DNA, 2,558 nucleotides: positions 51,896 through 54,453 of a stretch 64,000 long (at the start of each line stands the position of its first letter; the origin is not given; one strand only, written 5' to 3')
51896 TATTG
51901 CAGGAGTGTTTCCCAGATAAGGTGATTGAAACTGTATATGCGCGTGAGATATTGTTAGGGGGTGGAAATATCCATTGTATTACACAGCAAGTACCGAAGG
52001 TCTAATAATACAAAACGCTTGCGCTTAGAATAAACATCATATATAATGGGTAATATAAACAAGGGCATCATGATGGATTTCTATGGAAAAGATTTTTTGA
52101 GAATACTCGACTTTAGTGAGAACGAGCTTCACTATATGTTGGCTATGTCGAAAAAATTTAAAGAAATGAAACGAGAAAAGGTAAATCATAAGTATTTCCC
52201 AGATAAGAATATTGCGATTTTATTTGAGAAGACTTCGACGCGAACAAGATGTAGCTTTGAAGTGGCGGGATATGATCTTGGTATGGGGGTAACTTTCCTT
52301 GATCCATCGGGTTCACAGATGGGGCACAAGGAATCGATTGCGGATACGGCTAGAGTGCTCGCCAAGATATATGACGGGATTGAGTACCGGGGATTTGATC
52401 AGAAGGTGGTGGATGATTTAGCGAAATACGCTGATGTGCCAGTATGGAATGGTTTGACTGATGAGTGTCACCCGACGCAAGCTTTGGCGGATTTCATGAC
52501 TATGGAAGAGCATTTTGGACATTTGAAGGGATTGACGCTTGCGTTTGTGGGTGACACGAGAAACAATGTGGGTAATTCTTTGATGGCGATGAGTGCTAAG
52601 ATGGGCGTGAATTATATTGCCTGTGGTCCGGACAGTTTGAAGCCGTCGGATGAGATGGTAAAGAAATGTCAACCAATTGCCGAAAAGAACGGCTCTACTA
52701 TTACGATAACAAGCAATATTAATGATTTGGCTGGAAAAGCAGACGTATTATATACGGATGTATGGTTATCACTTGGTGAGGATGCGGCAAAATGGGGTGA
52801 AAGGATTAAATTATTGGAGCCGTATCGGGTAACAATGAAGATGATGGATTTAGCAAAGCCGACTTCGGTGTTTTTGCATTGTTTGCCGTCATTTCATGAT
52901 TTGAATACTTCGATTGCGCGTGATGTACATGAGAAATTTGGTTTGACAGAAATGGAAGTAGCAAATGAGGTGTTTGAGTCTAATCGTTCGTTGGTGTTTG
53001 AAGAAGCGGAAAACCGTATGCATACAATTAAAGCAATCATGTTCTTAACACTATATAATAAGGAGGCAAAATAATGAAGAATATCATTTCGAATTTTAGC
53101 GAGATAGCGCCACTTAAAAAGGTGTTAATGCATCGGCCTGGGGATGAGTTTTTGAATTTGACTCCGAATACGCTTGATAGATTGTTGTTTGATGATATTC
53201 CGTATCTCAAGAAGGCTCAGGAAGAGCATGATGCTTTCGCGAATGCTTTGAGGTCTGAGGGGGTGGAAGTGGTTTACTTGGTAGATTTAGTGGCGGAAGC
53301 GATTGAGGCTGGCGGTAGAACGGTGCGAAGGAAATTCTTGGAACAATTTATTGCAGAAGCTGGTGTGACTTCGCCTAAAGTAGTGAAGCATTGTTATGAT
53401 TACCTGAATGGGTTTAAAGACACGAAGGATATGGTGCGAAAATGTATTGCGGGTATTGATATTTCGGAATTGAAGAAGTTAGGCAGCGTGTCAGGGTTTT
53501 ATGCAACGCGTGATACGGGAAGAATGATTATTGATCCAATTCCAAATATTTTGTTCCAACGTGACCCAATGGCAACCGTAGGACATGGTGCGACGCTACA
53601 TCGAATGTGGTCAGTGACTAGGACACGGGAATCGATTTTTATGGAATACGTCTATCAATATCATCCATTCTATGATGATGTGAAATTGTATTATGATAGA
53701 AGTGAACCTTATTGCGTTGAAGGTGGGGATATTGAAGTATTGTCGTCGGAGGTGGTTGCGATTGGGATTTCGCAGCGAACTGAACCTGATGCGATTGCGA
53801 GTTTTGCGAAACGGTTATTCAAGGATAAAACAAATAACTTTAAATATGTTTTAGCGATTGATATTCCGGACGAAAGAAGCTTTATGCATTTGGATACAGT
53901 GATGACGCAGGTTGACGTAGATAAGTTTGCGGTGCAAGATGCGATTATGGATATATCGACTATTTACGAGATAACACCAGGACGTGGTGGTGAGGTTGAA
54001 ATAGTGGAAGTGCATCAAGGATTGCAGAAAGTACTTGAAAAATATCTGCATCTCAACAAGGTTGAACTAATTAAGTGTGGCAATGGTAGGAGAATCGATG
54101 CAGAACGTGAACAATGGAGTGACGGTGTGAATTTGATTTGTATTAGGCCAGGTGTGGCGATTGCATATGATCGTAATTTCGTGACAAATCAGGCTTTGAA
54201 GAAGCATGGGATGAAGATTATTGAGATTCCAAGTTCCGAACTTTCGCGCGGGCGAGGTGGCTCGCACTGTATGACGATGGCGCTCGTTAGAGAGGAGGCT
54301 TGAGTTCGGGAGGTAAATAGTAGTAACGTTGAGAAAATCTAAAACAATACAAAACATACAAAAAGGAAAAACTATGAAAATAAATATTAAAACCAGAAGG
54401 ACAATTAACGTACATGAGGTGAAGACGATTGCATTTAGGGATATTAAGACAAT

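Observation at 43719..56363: Agmatine deiminase pathway alongside the arginine deiminase system, sharing one carbamate kinase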

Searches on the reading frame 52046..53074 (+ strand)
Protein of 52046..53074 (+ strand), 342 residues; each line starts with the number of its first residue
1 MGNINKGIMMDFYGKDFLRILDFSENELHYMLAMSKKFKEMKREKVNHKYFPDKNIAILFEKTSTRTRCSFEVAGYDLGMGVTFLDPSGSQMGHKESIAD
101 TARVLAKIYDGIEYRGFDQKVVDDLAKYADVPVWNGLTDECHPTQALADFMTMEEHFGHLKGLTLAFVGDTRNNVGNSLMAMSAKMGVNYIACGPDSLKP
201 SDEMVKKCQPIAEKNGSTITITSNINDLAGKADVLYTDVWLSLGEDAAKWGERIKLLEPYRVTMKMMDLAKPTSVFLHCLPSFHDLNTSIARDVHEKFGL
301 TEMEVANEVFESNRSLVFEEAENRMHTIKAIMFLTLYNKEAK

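Call 3: search_protein_families(library=ncbifam, proteins=[window:52046-53074:+], max_evalue=0.00001)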
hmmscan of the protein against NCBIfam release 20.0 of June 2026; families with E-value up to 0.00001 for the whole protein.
window:52046-53074:+ (342 aa): 17 families
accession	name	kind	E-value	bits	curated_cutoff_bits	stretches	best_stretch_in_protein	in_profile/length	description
NF003286.0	PRK04284.1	subfamily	4.5e-142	473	515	1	10-336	2-330/332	ornithine carbamoyltransferase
TIGR00658.1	orni_carb_tr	equivalog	3e-118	394.4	280.85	1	15-336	1-303/304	ornithine carbamoyltransferase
NF009213.0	PRK12562.1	subfamily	1.7e-116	389.3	559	1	9-336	1-332/334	ornithine carbamoyltransferase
NF002470.0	PRK01713.1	equivalog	1.9e-113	379.3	545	1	15-335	8-332/334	ornithine carbamoyltransferase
NF001986.0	PRK00779.1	subfamily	2.2e-94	316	306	1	14-336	5-304/307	ornithine carbamoyltransferase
TIGR04384.1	putr_carbamoyl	exception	2.1e-79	267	500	1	16-338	1-309/330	putrescine carbamoyltransferase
NF011380.0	PRK14805.1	equivalog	4e-72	242.8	421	1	15-334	2-298/302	ornithine carbamoyltransferase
NF002032.1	PRK00856.1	equivalog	4.4e-41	141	263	1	15-293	1-273/297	aspartate carbamoyltransferase catalytic subunit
TIGR00670.1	asp_carb_tr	equivalog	1.1e-40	139.6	236.95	1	16-291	2-277/304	aspartate carbamoyltransferase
NF003384.0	PRK04523.1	equivalog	9.5e-35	120.2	288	1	15-333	4-330/336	N-acetylornithine carbamoyltransferase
NF011379.0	PRK14804.1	equivalog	7.3e-32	110.7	373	1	21-333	13-306/311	ornithine carbamoyltransferase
NF005538.0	PRK07200.1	equivalog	2.4e-26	92.7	453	1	4-339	11-379/396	knotted carbamoyltransferase YgeW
TIGR03316.1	ygeW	equivalog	7.8e-24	84.3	500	1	9-241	13-270/391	knotted carbamoyltransferase YgeW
NF006046.0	PRK08192.1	equivalog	1.1e-22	80.8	512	1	9-238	1-234/339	aspartate carbamoyltransferase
NF008853.0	PRK11891.1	equivalog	3.8e-20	71.9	560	1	12-281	85-357/430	aspartate carbamoyltransferase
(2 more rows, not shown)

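Call 4: search_protein_families(library=pfam, proteins=[window:52046-53074:+], max_evalue=0.00001)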
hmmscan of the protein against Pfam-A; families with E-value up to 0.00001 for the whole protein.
window:52046-53074:+ (342 aa): 2 families
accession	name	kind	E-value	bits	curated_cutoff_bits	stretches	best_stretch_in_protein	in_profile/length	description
PF00185.30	OTCace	-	7.8e-51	172.7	29.4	1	161-334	1-156/157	Aspartate/ornithine carbamoyltransferase, Asp/Orn binding domain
PF02729.26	OTCace_N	-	5.1e-46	156.9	29.9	1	15-155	1-148/148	Aspartate/ornithine carbamoyltransferase, carbamoyl-P binding domain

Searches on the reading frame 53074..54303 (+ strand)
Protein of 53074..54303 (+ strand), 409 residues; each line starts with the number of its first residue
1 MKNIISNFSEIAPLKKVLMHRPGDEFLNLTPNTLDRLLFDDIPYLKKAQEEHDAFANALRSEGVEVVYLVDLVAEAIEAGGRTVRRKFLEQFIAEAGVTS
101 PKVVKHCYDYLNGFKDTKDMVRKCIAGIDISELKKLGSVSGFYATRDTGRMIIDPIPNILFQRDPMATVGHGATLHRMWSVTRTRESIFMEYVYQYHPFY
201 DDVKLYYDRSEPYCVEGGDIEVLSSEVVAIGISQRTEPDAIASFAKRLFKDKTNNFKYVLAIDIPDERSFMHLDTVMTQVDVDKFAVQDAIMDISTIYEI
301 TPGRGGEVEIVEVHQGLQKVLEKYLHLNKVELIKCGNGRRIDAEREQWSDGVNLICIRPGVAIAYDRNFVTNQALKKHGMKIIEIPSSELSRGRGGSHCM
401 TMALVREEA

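Call 3: search_protein_families(library=ncbifam, proteins=[window:53074-54303:+], max_evalue=0.00001)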
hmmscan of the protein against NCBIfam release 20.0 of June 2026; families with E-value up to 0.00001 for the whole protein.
window:53074-54303:+ (409 aa): 2 families
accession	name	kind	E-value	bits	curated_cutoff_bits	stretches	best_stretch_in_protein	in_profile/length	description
TIGR01078.1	arcA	equivalog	3e-138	461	489.1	1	8-408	4-407/408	arginine deiminase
NF002381.0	PRK01388.1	subfamily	2.9e-136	454.6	414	1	5-408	6-404/405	arginine deiminase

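Call 4: search_protein_families(library=pfam, proteins=[window:53074-54303:+], max_evalue=0.00001)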
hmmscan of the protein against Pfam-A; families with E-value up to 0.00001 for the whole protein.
window:53074-54303:+ (409 aa): 2 families
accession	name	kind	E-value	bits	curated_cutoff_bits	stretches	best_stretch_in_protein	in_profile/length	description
PF02274.22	ADI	-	2.3e-111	372.9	22.8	1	35-406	1-377/377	Arginine deiminase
PF19420.4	DDAH_eukar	-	4.2e-10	39.8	23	0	157-404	58-290/291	N,N dimethylarginine dimethylhydrolase, eukaryotic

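Call 68: find_homologous_proteins(query=window:53074-54303:+, max_evalue=1e-150)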
Query window:53074-54303:+ (409 aa): 772 proteins with E <= 1e-150 among 8000 candidates; the best 120 are listed.
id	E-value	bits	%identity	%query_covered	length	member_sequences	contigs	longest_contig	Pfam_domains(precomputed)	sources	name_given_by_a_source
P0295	2.2e-274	927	100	100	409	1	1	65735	PF19420.6,PF02274.23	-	-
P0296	7.9e-274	926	100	100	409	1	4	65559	PF19420.6,PF02274.23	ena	-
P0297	1.1e-262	889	94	100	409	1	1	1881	PF19420.6,PF02274.23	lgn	-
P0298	1.6e-261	885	95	100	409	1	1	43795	PF19420.6,PF02274.23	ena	-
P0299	3.9e-261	884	93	100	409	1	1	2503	PF19420.6,PF02274.23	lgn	-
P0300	7.5e-261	883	94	100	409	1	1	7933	PF19420.6,PF02274.23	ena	-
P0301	9.5e-260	879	93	100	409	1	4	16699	PF19420.6,PF02274.23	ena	-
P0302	1.2e-259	879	92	100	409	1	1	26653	PF19420.6,PF02274.23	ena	-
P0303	2.4e-259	878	92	100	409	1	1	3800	PF19420.6,PF02274.23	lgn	-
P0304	2.6e-259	878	93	100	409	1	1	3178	PF19420.6,PF02274.23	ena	-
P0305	3.4e-259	877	92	100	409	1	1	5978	PF19420.6,PF02274.23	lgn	-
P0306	6.0e-259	877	92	100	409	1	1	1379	PF19420.6,PF02274.23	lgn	-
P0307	8.4e-259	876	92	100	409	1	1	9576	PF19420.6,PF02274.23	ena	-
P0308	1.2e-258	876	92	100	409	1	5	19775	PF19420.6,PF02274.23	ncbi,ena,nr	ncbi:arginine deiminase [Candidatus Saccharibacteria bacterium]|nr:arginine deiminase [Candidatus Sa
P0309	2.2e-258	875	92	100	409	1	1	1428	PF19420.6,PF02274.23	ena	-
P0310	2.4e-258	875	92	100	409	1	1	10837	PF19420.6,PF02274.23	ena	-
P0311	4.7e-258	874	92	100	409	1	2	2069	PF19420.6,PF02274.23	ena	-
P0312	5.9e-258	873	92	100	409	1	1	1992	PF19420.6,PF02274.23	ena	-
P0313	1.5e-257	872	91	100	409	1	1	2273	PF19420.6,PF02274.23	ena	-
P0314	7.6e-257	870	92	100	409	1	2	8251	PF19420.6,PF02274.23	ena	-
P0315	8.1e-257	870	91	100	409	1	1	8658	PF19420.6,PF02274.23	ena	-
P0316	1.4e-256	869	92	100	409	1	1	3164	PF19420.6,PF02274.23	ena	-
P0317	3.6e-255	864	92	100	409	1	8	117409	PF19420.6,PF02274.23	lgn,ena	-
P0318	6.5e-255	863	91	100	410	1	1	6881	PF19420.6,PF02274.23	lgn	-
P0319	7.2e-255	863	90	100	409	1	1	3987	PF19420.6,PF02274.23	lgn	-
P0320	8.3e-255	863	91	100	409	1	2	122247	PF19420.6,PF02274.23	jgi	-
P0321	1.0e-254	863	90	100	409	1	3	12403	PF19420.6,PF02274.23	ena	-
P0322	1.2e-254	862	90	100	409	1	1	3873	PF19420.6,PF02274.23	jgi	jgi:arginine deiminase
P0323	1.9e-254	862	90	100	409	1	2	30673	PF19420.6,PF02274.23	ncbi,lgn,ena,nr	ncbi:arginine deiminase [Candidatus Saccharibacteria bacterium]|nr:arginine deiminase [Candidatus Sa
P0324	2.4e-254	861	91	100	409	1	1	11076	PF19420.6,PF02274.23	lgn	-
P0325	3.3e-254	861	91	100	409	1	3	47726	PF19420.6,PF02274.23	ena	-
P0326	3.7e-254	861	90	100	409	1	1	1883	PF19420.6,PF02274.23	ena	-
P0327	3.8e-254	861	90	100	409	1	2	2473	PF19420.6,PF02274.23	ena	-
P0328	3.8e-254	861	91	100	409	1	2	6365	PF19420.6,PF02274.23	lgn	-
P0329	4.9e-254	860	90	100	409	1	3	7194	PF19420.6,PF02274.23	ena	-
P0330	6.8e-254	860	90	100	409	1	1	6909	PF19420.6,PF02274.23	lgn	-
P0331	6.9e-254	860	91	99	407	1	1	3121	PF19420.6,PF02274.23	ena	-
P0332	1.7e-253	859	90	100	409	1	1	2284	PF19420.6,PF02274.23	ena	-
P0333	3.1e-253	858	89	100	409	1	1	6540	PF19420.6,PF02274.23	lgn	-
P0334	3.1e-253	858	90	100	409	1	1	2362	PF19420.6,PF02274.23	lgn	-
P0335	4.5e-253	857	90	100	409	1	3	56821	PF19420.6,PF02274.23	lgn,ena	-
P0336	4.5e-253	857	90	100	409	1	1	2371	PF19420.6,PF02274.23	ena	-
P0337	4.9e-253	857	90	100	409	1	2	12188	PF19420.6,PF02274.23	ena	-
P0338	5.4e-253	857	90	100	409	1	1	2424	PF19420.6,PF02274.23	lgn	-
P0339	6.1e-253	857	89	100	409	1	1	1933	PF19420.6,PF02274.23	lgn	-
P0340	6.4e-253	857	90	100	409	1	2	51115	PF19420.6,PF02274.23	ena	-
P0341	7.6e-253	856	89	100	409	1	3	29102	PF19420.6,PF02274.23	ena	-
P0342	7.6e-253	856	89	100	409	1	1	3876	PF19420.6,PF02274.23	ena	-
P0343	7.7e-253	856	91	100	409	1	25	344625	PF19420.6,PF02274.23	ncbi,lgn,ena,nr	ncbi:arginine deiminase [Candidatus Saccharibacteria bacterium]|nr:arginine deiminase [Candidatus Sa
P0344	8.3e-253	856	90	100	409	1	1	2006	PF19420.6,PF02274.23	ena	-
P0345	8.4e-253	856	90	100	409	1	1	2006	PF19420.6,PF02274.23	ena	-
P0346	8.5e-253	856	89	100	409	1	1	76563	PF19420.6,PF02274.23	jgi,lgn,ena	-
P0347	9.3e-253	856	89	100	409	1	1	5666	PF19420.6,PF02274.23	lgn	-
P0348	1.2e-252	856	89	100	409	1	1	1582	PF19420.6,PF02274.23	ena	-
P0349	1.2e-252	856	89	100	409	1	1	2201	PF19420.6,PF02274.23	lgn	-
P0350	1.3e-252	856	90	100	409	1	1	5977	PF19420.6,PF02274.23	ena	-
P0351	2.1e-252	855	89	100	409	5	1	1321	PF19420.6,PF02274.23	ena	-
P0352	2.3e-252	855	89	100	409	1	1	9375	PF19420.6,PF02274.23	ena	-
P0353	2.4e-252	855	90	100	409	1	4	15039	PF19420.6,PF02274.23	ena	-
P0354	3.8e-252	854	91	100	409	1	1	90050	PF19420.6,PF02274.23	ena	-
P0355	3.8e-252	854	90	100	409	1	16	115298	PF19420.6,PF02274.23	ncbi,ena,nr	ncbi:arginine deiminase [Candidatus Saccharibacteria bacterium]|nr:arginine deiminase [Candidatus Sa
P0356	4.1e-252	854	90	100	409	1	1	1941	PF19420.6,PF02274.23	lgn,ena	-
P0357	4.6e-252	854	90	100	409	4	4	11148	PF19420.6,PF02274.23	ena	-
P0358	5.3e-252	854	89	100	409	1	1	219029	PF19420.6,PF02274.23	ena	-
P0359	5.5e-252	854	89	100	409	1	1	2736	PF19420.6,PF02274.23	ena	-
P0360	5.9e-252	854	89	100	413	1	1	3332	PF19420.6,PF02274.23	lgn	-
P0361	6.1e-252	853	89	100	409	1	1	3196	PF19420.6,PF02274.23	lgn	-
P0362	6.3e-252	853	90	100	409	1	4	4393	PF19420.6,PF02274.23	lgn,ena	-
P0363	6.9e-252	853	90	100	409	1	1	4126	PF19420.6,PF02274.23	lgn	-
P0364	7.5e-252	853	89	100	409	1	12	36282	PF19420.6,PF02274.23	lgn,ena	-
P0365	7.5e-252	853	89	100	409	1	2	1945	PF19420.6,PF02274.23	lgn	-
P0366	8.0e-252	853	89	100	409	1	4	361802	PF19420.6,PF02274.23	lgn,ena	-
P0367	8.1e-252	853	89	100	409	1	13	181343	PF19420.6,PF02274.23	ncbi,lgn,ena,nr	ncbi:MAG: arginine deiminase [Candidatus Saccharimonadaceae bacterium]|nr:arginine deiminase [Candid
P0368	8.4e-252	853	89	100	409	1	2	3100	PF19420.6,PF02274.23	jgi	-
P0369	8.7e-252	853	89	100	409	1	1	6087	PF19420.6,PF02274.23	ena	-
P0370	9.6e-252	853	89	99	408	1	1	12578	PF19420.6,PF02274.23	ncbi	-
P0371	9.7e-252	853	88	100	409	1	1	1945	PF19420.6,PF02274.23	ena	-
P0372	1.0e-251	853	89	100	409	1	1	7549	PF19420.6,PF02274.23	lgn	-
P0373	1.0e-251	853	89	100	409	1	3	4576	PF19420.6,PF02274.23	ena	-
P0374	1.1e-251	853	89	100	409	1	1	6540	PF19420.6,PF02274.23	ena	-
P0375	1.1e-251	853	89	100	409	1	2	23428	PF19420.6,PF02274.23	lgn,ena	-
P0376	1.3e-251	852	89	100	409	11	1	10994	PF19420.6,PF02274.23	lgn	-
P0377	1.3e-251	852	88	100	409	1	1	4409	PF19420.6,PF02274.23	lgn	-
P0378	1.5e-251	852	89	100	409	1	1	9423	PF19420.6,PF02274.23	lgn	-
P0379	1.5e-251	852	90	100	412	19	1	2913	PF19420.6,PF02274.23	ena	-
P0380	1.5e-251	852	89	100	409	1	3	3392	PF19420.6,PF02274.23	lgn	-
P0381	1.6e-251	852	89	100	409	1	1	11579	PF19420.6,PF02274.23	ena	-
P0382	1.6e-251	852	89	100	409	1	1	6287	PF19420.6,PF02274.23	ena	-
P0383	1.9e-251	852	89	100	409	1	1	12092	PF19420.6,PF02274.23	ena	-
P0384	1.9e-251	852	89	100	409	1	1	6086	PF19420.6,PF02274.23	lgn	-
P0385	2.0e-251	852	89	100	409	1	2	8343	PF19420.6,PF02274.23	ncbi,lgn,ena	-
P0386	2.0e-251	852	89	100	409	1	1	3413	PF19420.6,PF02274.23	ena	-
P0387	2.0e-251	852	89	100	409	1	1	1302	PF19420.6,PF02274.23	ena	-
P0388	2.2e-251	852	89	100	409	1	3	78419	PF19420.6,PF02274.23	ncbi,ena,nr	ncbi:arginine deiminase [Candidatus Saccharibacteria bacterium]|nr:arginine deiminase [Candidatus Sa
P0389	2.2e-251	852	89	100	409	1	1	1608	PF19420.6,PF02274.23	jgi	jgi:arginine deiminase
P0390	2.5e-251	851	88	100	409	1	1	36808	PF19420.6,PF02274.23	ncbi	-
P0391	2.7e-251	851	89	100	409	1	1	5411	PF19420.6,PF02274.23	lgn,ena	-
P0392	2.7e-251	851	89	100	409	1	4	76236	PF19420.6,PF02274.23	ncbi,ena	-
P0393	2.7e-251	851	89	100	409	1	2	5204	PF19420.6,PF02274.23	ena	-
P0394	2.7e-251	851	89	100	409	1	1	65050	PF19420.6,PF02274.23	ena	-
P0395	2.7e-251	851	89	100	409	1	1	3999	PF19420.6,PF02274.23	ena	-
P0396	3.1e-251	851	90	100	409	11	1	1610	PF19420.6,PF02274.23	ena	-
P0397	3.3e-251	851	88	100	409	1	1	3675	PF19420.6,PF02274.23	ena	-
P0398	3.4e-251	851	89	100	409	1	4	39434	PF19420.6,PF02274.23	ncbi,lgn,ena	-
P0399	3.7e-251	851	89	100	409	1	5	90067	PF19420.6,PF02274.23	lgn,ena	-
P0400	3.7e-251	851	89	100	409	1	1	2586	PF19420.6,PF02274.23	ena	-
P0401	3.8e-251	851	89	100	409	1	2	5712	PF19420.6,PF02274.23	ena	-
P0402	3.9e-251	851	89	100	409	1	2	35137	PF19420.6,PF02274.23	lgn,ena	-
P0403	4.3e-251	851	89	100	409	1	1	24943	PF19420.6,PF02274.23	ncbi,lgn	-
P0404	5.1e-251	850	89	100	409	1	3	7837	PF19420.6,PF02274.23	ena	-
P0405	5.2e-251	850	89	100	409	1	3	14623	PF19420.6,PF02274.23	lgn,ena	-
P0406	5.5e-251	850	89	100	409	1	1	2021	PF19420.6,PF02274.23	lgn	-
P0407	5.5e-251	850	91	99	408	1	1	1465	PF19420.6,PF02274.23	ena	-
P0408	5.6e-251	850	89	100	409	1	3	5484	PF19420.6,PF02274.23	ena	-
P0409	5.9e-251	850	89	100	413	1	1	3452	PF19420.6,PF02274.23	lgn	-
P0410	7.0e-251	850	89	100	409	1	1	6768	PF19420.6,PF02274.23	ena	-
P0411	7.0e-251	850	89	100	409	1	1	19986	PF19420.6,PF02274.23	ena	-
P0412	8.0e-251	850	89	100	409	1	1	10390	PF19420.6,PF02274.23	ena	-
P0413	8.2e-251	850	89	100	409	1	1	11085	PF19420.6,PF02274.23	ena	-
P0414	8.8e-251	850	88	100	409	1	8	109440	PF19420.6,PF02274.23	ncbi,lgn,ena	-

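Call 69: find_encoding_contigs(protein=P0343, flank=10000, max_places=3)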
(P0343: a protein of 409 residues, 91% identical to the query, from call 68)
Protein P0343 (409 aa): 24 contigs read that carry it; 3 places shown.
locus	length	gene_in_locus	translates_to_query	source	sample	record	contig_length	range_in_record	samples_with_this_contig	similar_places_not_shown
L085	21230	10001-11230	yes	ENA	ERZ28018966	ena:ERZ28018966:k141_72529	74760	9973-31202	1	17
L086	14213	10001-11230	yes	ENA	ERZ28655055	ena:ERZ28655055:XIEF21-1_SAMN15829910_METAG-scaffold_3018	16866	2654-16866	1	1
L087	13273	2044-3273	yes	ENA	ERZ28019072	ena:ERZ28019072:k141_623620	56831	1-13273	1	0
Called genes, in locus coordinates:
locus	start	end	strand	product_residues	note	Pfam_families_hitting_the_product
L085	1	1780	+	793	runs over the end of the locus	PF17900:Peptidase_M1_N, PF01433:Peptidase_M1, PF11838:ERAP1_C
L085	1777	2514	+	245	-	-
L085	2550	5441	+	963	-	-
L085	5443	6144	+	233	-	-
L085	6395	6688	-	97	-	-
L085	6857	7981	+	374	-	PF00342:PGI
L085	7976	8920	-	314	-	PF00696:AA_kinase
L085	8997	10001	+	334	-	PF02729:OTCace_N, PF00185:OTCace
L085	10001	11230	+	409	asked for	PF02274:ADI, PF19420:DDAH_eukar (faint)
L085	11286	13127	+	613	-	PF03606:DcuC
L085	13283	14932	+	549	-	PF01676:Metalloenzyme, PF06415:iPGM_N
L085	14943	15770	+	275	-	PF00483:NTP_transferase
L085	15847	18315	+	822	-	PF02861:Clp_N, PF13191:AAA_16 (weak), PF00004:AAA, PF17871:AAA_lid_9, PF00004:AAA, PF07724:AAA_2, PF07728:AAA_5, PF10431:ClpB_D2-small, +6 more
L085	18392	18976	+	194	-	PF00574:CLP_protease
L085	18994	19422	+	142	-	PF00075:RNase_H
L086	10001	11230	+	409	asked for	PF02274:ADI, PF19420:DDAH_eukar (faint)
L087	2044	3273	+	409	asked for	PF02274:ADI, PF19420:DDAH_eukar (faint)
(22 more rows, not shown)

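Call 70: find_encoding_contigs(protein=P0366, flank=10000, max_places=2)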
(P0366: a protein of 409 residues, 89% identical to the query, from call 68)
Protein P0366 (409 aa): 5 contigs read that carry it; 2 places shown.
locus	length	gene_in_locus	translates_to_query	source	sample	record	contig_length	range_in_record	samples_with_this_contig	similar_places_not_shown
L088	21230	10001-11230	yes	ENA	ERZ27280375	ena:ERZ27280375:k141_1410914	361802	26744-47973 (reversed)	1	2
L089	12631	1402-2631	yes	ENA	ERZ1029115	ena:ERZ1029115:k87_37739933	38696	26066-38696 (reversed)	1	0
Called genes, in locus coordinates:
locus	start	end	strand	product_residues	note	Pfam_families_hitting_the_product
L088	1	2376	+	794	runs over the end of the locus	PF17900:Peptidase_M1_N, PF01433:Peptidase_M1, PF11838:ERAP1_C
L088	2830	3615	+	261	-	PF15145:DUF4577, PF04977:DivIC (weak)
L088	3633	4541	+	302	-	-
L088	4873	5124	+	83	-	-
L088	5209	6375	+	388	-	PF00342:PGI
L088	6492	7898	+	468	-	PF00144:Beta-lactamase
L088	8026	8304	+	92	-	-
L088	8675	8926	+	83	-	-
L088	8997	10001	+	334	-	PF02729:OTCace_N, PF00185:OTCace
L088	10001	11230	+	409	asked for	PF02274:ADI, PF19420:DDAH_eukar (faint)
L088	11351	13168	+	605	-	PF03606:DcuC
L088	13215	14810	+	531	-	PF01676:Metalloenzyme, PF06415:iPGM_N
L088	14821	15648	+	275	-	PF00483:NTP_transferase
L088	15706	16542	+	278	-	-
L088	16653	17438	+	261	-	-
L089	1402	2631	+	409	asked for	PF02274:ADI, PF19420:DDAH_eukar (faint)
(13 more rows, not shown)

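Call 71: find_related_loci(query=window:53074-54303:+, collection=metagenome_contigs, flank=9000)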
Query window:53074-54303:+ (409 aa) in metagenome_contigs; peptide patterns used: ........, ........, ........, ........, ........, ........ (x = any residue, [..] = any of these).
251 stretches matched a pattern; 79 encode a relative of the query (tblastn E <= 1e-3); 79 distinct loci.
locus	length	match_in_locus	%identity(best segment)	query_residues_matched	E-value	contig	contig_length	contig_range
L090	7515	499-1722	91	1-408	0e+0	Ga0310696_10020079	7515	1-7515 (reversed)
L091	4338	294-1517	91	1-408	0e+0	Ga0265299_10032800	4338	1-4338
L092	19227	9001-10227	91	1-409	0e+0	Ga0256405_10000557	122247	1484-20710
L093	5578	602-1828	90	1-409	0e+0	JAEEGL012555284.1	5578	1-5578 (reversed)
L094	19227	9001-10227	89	1-409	0e+0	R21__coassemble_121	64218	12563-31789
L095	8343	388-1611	89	1-408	0e+0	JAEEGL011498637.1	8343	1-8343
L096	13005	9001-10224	88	1-408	0e+0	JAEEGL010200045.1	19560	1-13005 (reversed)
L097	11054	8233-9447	90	5-409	0e+0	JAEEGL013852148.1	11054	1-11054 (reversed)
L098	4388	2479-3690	89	1-404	0e+0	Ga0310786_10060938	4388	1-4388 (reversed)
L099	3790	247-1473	88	1-409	0e+0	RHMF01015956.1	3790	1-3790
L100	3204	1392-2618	88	1-409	0e+0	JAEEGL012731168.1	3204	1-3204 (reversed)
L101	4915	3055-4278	88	1-408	0e+0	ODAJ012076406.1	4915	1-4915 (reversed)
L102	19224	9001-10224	87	1-408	0e+0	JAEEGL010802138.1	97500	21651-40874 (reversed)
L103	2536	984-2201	87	1-406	0e+0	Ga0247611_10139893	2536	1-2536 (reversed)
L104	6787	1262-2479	87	1-406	0e+0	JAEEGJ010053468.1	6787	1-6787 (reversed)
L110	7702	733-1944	85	1-404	0e+0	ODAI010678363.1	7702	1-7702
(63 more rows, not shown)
